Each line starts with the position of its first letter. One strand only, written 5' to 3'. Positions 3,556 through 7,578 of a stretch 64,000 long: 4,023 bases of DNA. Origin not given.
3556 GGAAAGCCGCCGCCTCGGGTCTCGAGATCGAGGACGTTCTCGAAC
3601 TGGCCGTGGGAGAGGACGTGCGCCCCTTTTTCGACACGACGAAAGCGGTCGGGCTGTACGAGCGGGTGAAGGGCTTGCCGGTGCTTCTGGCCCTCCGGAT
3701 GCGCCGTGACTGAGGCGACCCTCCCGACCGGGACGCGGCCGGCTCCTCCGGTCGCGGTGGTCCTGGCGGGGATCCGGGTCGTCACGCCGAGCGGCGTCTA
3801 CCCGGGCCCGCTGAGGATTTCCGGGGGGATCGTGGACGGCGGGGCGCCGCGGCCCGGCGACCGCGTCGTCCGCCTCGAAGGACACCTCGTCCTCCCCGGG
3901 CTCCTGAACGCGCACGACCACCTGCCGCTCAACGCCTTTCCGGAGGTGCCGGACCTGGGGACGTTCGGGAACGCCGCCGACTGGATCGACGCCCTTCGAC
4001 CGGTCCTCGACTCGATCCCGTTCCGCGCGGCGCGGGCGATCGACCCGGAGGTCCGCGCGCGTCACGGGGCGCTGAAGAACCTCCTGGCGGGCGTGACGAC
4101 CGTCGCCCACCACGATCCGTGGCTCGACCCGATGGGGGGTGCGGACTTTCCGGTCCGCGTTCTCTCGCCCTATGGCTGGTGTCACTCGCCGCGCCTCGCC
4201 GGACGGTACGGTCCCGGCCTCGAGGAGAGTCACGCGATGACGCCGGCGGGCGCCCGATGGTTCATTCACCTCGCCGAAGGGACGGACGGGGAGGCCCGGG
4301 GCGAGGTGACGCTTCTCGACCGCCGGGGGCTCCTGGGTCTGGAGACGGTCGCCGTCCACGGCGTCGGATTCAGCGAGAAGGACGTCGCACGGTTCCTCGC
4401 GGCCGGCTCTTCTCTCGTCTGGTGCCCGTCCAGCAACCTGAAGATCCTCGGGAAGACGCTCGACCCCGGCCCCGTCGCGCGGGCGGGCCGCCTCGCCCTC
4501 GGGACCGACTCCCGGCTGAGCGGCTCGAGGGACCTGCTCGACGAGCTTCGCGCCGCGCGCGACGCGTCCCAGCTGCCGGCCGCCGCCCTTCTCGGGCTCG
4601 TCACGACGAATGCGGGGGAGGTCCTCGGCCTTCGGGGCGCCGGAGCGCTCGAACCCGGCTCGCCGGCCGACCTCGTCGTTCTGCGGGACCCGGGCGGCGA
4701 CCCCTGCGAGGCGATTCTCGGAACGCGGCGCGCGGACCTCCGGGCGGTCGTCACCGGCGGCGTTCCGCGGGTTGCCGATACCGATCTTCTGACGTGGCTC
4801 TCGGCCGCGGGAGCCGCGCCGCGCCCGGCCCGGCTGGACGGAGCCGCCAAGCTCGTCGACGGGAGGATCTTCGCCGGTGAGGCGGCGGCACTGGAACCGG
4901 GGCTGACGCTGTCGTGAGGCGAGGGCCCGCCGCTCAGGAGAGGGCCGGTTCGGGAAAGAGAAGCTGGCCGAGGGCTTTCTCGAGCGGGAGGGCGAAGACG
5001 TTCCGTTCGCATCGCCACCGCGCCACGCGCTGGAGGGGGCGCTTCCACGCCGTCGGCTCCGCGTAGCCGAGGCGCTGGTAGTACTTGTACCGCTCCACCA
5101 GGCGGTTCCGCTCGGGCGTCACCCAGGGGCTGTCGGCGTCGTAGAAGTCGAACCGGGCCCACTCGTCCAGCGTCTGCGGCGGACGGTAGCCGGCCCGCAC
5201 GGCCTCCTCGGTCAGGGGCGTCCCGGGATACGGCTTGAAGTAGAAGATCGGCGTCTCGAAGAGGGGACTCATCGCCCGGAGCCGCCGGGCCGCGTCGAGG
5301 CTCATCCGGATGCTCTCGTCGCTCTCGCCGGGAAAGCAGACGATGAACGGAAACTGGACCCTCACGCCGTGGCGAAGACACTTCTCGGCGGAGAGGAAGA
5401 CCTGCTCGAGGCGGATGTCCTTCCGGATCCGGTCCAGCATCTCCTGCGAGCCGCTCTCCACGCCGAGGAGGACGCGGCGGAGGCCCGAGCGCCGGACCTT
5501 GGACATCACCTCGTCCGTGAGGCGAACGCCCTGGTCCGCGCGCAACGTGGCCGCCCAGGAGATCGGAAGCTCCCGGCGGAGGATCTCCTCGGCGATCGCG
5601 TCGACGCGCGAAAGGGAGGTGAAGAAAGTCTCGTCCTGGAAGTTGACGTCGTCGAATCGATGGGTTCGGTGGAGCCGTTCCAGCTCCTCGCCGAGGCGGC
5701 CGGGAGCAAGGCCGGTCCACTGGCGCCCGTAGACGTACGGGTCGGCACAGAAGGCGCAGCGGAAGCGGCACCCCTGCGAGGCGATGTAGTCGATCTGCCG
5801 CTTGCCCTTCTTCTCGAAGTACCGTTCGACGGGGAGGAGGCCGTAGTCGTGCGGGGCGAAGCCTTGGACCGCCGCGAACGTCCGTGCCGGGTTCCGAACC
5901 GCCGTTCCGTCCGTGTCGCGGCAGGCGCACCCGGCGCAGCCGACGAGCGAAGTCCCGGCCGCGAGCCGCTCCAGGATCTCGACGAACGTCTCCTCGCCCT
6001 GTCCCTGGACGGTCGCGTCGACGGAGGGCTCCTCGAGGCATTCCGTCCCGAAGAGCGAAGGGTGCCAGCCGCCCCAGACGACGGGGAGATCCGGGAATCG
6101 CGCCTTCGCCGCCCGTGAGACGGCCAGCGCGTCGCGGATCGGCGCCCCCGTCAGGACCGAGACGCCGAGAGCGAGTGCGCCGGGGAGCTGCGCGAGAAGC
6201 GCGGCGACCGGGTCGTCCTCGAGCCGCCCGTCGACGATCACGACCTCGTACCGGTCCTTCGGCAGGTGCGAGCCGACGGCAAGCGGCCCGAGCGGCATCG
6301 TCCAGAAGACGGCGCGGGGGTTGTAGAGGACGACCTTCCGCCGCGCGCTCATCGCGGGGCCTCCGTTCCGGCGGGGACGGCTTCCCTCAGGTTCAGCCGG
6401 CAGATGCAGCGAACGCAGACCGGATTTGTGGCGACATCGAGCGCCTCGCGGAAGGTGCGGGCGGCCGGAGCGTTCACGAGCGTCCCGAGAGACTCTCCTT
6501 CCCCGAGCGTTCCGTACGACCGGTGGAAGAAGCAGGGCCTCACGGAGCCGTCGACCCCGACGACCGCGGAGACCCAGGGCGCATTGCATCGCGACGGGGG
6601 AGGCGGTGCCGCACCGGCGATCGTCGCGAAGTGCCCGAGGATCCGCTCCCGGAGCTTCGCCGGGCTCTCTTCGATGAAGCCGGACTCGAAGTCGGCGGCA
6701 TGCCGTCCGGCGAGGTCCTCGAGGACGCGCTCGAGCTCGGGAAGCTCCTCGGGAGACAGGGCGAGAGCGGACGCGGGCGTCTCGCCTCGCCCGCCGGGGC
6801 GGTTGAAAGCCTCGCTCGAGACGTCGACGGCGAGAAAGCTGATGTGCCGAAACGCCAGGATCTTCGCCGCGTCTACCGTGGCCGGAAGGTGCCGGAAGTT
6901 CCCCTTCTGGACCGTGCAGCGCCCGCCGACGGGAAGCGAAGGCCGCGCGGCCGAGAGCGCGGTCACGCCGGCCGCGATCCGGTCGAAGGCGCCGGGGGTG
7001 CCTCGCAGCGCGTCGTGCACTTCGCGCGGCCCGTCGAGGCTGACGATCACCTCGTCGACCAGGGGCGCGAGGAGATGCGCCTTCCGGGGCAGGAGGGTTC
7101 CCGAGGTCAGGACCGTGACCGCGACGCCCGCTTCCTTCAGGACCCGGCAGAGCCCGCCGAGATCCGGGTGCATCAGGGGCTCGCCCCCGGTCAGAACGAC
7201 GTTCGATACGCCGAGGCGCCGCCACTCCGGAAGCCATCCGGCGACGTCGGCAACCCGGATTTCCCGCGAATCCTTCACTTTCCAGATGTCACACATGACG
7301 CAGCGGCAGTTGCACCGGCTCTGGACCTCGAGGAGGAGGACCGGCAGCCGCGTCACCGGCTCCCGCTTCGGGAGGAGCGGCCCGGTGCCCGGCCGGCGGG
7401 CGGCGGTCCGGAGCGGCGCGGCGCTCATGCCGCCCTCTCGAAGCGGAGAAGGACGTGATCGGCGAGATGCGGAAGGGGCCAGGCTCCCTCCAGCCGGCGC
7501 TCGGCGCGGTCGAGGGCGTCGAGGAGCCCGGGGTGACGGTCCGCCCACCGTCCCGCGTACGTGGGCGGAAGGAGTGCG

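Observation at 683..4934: Glycosyltransferase / methyltransferase / amidohydrolase block packed against the rSAM operon with no terminator space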

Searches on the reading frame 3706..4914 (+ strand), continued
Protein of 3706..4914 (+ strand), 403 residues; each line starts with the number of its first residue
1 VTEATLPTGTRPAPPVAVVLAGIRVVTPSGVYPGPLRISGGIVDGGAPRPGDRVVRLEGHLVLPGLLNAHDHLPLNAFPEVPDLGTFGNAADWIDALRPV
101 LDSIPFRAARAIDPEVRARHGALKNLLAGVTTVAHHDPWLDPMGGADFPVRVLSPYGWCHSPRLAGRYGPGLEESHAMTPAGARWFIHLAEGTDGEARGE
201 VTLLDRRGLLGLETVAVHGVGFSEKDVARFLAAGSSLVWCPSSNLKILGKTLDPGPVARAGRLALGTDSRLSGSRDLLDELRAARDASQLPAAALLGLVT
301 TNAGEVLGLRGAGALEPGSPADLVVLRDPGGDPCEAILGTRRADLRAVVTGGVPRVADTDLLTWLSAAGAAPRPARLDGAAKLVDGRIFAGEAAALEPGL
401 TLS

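Call 79: search_protein_families(library=pfam, proteins=[L076:682-1665:+, L076:1678-2790:+, L076:2790-3500:+, L076:3512-4513:-, L076:15687-18590:+, L076:18527-19657:+, L053:9032-9985:+, L053:12279-13190:+, L053:13233-15884:+, L053:15884-16888:+], max_evalue=0.001)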
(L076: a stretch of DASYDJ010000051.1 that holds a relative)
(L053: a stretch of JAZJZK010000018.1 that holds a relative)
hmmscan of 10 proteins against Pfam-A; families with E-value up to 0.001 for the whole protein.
L076:682-1665:+ (328 aa): 5 families
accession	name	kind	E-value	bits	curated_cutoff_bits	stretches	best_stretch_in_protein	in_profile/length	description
PF00005.33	ABC_tran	-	3.9e-34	118.6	25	1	20-163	2-137/137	ABC transporter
PF13304.12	AAA_21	-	3.9e-10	40.7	27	1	152-193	258-298/304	AAA domain, putative AbiEii toxin, Type IV TA system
PF13732.12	DrrA1-3_C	-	2.1e-05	25.6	27.4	1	242-306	20-81/81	ATP-binding protein DrrA1-3-like, C-terminal domain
PF13555.12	AAA_29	-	9.7e-05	22.5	27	1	22-57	15-50/61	P-loop containing region of AAA domain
PF13476.12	AAA_23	-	0.00096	20.3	27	0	12-50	6-40/201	AAA domain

L076:1678-2790:+ (371 aa): 3 families
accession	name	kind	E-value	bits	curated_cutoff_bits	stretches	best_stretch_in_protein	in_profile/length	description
PF12698.13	ABC2_membrane_3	-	3.5e-34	118.9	31.6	1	20-361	2-343/347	ABC-2 family transporter protein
PF01061.29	ABC2_membrane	-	3.3e-19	69.7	26.9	2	170-335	51-209/211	ABC-2 type transporter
PF12679.13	ABC2_membrane_2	-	2.3e-10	40.6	27.2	1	5-369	1-280/283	ABC-2 family transporter protein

L076:2790-3500:+ (237 aa): 2 families
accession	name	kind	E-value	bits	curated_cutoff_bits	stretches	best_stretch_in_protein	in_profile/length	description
PF09209.16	CecR_C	-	1.1e-19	71.1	24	1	104-226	1-125/125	HTH-type transcriptional dual regulator CecR, C-terminal domain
PF00440.29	TetR_N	-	1.7e-11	44.2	24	1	34-79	1-46/47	Bacterial regulatory proteins, tetR family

L076:3512-4513:- (334 aa): 2 families
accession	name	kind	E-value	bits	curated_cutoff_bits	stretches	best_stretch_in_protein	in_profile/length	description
PF13354.11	Beta-lactamase2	-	9.6e-55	185.7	22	1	82-308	1-214/214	Beta-lactamase enzyme family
PF00144.29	Beta-lactamase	-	4.7e-07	29.7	27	0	71-176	7-104/329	Beta-lactamase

L076:15687-18590:+ (968 aa): 3 families
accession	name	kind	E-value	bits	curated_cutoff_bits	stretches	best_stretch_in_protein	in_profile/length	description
PF10531.15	SLBB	-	1.5e-55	185.2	27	5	478-524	2-47/55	SLBB domain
PF22461.2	SLBB_2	-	7.8e-45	151.3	27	5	394-471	2-79/79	SLBB domain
PF02563.21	Poly_export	-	4.1e-11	43.3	28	1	306-370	3-66/77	Polysaccharide biosynthesis/export protein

L076:18527-19657:+ (377 aa): 0 families

L053:9032-9985:+ (318 aa): 1 family
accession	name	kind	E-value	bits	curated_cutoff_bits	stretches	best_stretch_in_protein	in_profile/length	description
PF01613.24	Flavin_Reduct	-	7.9e-05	23.3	27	1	162-303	4-149/153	Flavin reductase like domain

L053:12279-13190:+ (304 aa): 0 families

L053:13233-15884:+ (884 aa): 3 families
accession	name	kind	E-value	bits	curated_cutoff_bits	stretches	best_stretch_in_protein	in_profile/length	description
PF10531.15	SLBB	-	7.6e-51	170.2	27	5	395-439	2-46/55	SLBB domain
PF22461.2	SLBB_2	-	8.3e-43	144.8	27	5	690-769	2-78/79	SLBB domain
PF02563.21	Poly_export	-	1e-14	54.9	28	1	223-285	3-65/77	Polysaccharide biosynthesis/export protein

L053:15884-16888:+ (335 aa): 1 family
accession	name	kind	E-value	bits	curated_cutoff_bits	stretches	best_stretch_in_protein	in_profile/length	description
PF13807.11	GNVR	-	0.00018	21.8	27.7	1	253-325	9-81/82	G-rich domain on putative tyrosine kinase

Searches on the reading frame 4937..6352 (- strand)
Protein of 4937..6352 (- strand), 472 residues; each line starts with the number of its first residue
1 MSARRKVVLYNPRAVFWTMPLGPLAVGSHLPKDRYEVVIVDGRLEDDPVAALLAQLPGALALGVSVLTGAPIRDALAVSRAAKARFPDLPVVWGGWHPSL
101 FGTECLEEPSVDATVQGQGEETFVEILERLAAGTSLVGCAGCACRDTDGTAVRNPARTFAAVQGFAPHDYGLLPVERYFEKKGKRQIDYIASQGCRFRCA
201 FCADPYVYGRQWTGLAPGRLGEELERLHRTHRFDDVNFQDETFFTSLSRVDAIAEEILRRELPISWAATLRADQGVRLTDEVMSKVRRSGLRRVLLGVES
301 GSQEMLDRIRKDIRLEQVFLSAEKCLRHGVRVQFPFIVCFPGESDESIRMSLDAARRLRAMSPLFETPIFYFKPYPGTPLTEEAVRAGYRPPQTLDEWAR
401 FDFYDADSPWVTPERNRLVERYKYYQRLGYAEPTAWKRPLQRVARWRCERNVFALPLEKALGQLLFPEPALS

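Call 7: search_protein_families(library=pfam, proteins=[window:4937-6295:-], max_evalue=0.01)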
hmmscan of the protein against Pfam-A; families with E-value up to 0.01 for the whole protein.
window:4937-6295:- (453 aa): 2 families
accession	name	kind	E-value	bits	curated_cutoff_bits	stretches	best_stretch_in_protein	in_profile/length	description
PF04055.27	Radical_SAM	-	1.3e-17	64.9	29.5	1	171-334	2-164/166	Radical SAM superfamily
PF02310.24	B12-binding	-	7.7e-15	55.2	32.1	1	1-107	14-120/121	B12 binding domain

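Call 8: search_protein_families(library=ncbifam, proteins=[window:4937-6295:-], max_evalue=0.01)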
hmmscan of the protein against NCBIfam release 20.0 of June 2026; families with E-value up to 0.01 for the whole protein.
window:4937-6295:- (453 aa): 25 families
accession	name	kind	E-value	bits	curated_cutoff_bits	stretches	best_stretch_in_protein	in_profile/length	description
TIGR02026.1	BchE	equivalog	1.3e-30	106.7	481.35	1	53-365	76-387/497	magnesium-protoporphyrin IX monomethyl ester anaerobic oxidative cyclase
TIGR03471.1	HpnJ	equivalog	8.8e-30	104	577.6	1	56-370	84-392/472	hopanoid biosynthesis associated radical SAM protein HpnJ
TIGR04072.2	rSAM_ladder_B12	equivalog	2.6e-29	102.2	360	1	69-370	98-377/443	lipid biosynthesis B12-binding/radical SAM protein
TIGR04385.1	B12_rSAM_cofa1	equivalog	8.9e-29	101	450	1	1-336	20-361/438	B12 lower ligand biosynthesis radical SAM protein BzaD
TIGR04479.1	bcpD_PhpK_rSAM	subfamily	7.6e-26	90.5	600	1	98-355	178-423/504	PhpK family radical SAM P-methyltransferase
NF050148.1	rSAM_ApyD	equivalog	6.3e-25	87.6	750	1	23-365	60-393/645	RiPP biosynthesis radical SAM protein ApyD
TIGR04013.1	B12_SAM_MJ_1487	hypoth_equivalog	3.2e-23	82.2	251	2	273-365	267-357/382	TIGR04013 family B12-binding domain/radical SAM domain-containing protein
TIGR04367.1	HpnR_B12_rSAM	equivalog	3.4e-23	81.9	650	1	1-319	22-333/490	hopanoid C-3 methylase HpnR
TIGR04014.1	B12_SAM_MJ_0865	equivalog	1.3e-21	77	360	1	87-367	85-360/434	methyl-coenzyme M reductase glutamine C-methyltransferase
NF038361.1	rSAM_Sden_1168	equivalog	1.7e-20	73.1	575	1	59-369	160-477/560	Sden_1168 family B12-binding radical SAM P-methyltransferase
TIGR03975.1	rSAM_ocin_1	subfamily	1.3e-14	53.7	281.85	1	56-334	144-425/606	RiPP maturation radical SAM C-methyltransferase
NF033070.1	rSAM_AprD4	equivalog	8.6e-13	48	500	1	171-370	200-395/456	AprD4 family radical SAM diol-dehydratase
NF033712.0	B12_rSAM_KedN5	subfamily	2.7e-10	39.1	700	1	43-329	66-360/624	KedN5 family methylcobalamin-dependent radical SAM C-methyltransferase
NF040542.1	rSAM_RCCLKC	equivalog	2.1e-09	37.1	450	1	51-323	60-334/423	arsinothricin biosynthesis radical SAM protein ArsL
TIGR04428.1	B12_rSAM_trp_MT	equivalog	1.1e-08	33.9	500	1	159-343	210-402/558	tryptophan 2-C-methyltransferase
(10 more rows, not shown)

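Call 49: search_protein_families(library=padloc, proteins=[window:4937-6352:-], max_evalue=0.001)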
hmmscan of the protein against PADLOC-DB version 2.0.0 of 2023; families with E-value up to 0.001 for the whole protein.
window:4937-6352:- (472 aa): 1 family
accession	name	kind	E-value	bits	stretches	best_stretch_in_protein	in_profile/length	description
PDLC04689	PDC-M51A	-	0.00064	16.6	0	176-262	174-260/420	-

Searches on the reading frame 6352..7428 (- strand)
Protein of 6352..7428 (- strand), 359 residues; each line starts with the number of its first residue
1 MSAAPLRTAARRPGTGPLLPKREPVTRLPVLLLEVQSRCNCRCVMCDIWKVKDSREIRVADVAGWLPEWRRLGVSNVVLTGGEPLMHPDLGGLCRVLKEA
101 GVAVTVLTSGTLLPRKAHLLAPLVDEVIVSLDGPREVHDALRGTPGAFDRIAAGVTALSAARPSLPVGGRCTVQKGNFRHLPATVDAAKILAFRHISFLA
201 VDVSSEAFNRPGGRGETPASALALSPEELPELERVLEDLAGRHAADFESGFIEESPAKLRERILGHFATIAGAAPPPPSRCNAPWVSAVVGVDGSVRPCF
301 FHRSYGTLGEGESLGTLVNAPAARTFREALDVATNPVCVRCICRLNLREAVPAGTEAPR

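Call 7: search_protein_families(library=pfam, proteins=[window:6352-7428:-], max_evalue=0.01)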
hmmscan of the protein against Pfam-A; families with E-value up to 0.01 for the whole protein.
window:6352-7428:- (359 aa): 3 families
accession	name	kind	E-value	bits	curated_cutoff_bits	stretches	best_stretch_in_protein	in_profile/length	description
PF04055.27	Radical_SAM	-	1.4e-18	68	29.5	1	34-164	2-143/166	Radical SAM superfamily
PF13186.11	SPASM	-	1.4e-06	28.9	21.5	1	281-341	1-66/67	Iron-sulfur cluster-binding domain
PF13353.11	Fer4_12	-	0.0042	17.8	22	1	38-134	14-116/137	4Fe-4S single cluster domain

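Call 8: search_protein_families(library=ncbifam, proteins=[window:6352-7428:-], max_evalue=0.01)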
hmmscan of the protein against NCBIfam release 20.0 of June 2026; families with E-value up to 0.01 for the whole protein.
window:6352-7428:- (359 aa): 63 families (the best 25 are shown)
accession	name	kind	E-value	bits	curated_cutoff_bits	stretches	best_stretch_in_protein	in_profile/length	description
TIGR04466.1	rSAM_BlsE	equivalog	1.1e-22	80.9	400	1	31-161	5-137/327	cytosylglucuronate decarboxylase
TIGR03961.1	rSAM_PTO1314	hypoth_equivalog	9.3e-21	74.5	306.05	1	38-191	32-181/332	PTO1314 family radical SAM protein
TIGR04051.1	rSAM_NirJ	equivalog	8.2e-20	71.1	515.45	1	29-186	2-161/354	heme d1 biosynthesis radical SAM protein NirJ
TIGR04546.1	rSAM_ahbC_deAc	equivalog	5e-19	68.4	650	1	27-198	37-210/390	12,18-didecarboxysiroheme deacetylase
TIGR04054.1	rSAM_NirJ1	equivalog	3.8e-17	62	650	1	28-189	35-198/387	putative heme d1 biosynthesis radical SAM protein NirJ1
TIGR04545.1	rSAM_ahbD_hemeb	equivalog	4e-17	62.7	500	1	33-201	4-176/339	heme b synthase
TIGR04317.1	W_rSAM_matur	equivalog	4e-17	62.4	380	1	31-196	6-179/349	tungsten cofactor oxidoreductase radical SAM maturase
TIGR04347.1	pseudo_SAM_Halo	equivalog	5.5e-17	62.1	525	1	23-202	32-213/390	TIGR04347 family pseudo-SAM/SPASM protein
TIGR04250.1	SCM_rSAM_ScmE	equivalog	1.7e-15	56.8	400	1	33-182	7-159/358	SynChlorMet cassette radical SAM/SPASM protein ScmE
TIGR04251.1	SCM_rSAM_ScmF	equivalog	1.1e-14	54.6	400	1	38-161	13-144/353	SynChlorMet cassette radical SAM/SPASM protein ScmF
TIGR04053.2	TIGR04053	equivalog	1.3e-14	54.2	395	1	31-192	10-177/366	TIGR04053 family radical SAM/SPASM domain-containing protein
TIGR02668.1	moaA_archaeal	equivalog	6.1e-14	51.7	325.25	1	32-157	13-142/303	GTP 3',8-cyclase MoaA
TIGR02666.1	moaA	equivalog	4e-13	49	284.05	1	33-161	14-153/336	GTP 3',8-cyclase MoaA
NF045574.1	sacti_mat_StsB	exception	7.5e-13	48.1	625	1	35-160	102-230/466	StsB family radical SAM/SPASM domain sactipeptide maturase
TIGR04133.1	rSAM_w_lipo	hypoth_equivalog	1e-12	47.7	425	1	26-185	21-186/350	TIGR04133 family radical SAM/SPASM protein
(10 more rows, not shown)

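Call 49: search_protein_families(library=padloc, proteins=[window:6352-7428:-], max_evalue=0.001)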
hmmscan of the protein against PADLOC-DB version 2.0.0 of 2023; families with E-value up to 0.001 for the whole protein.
window:6352-7428:- (359 aa): 2 families
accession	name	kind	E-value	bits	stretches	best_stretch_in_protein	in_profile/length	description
PDLC02903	pVip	-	2.2e-11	41.7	1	34-136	5-105/257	Viperins not associated with kinases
PDLC02904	pVip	-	3.1e-09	34.7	1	36-135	10-111/262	Viperins associated with kinases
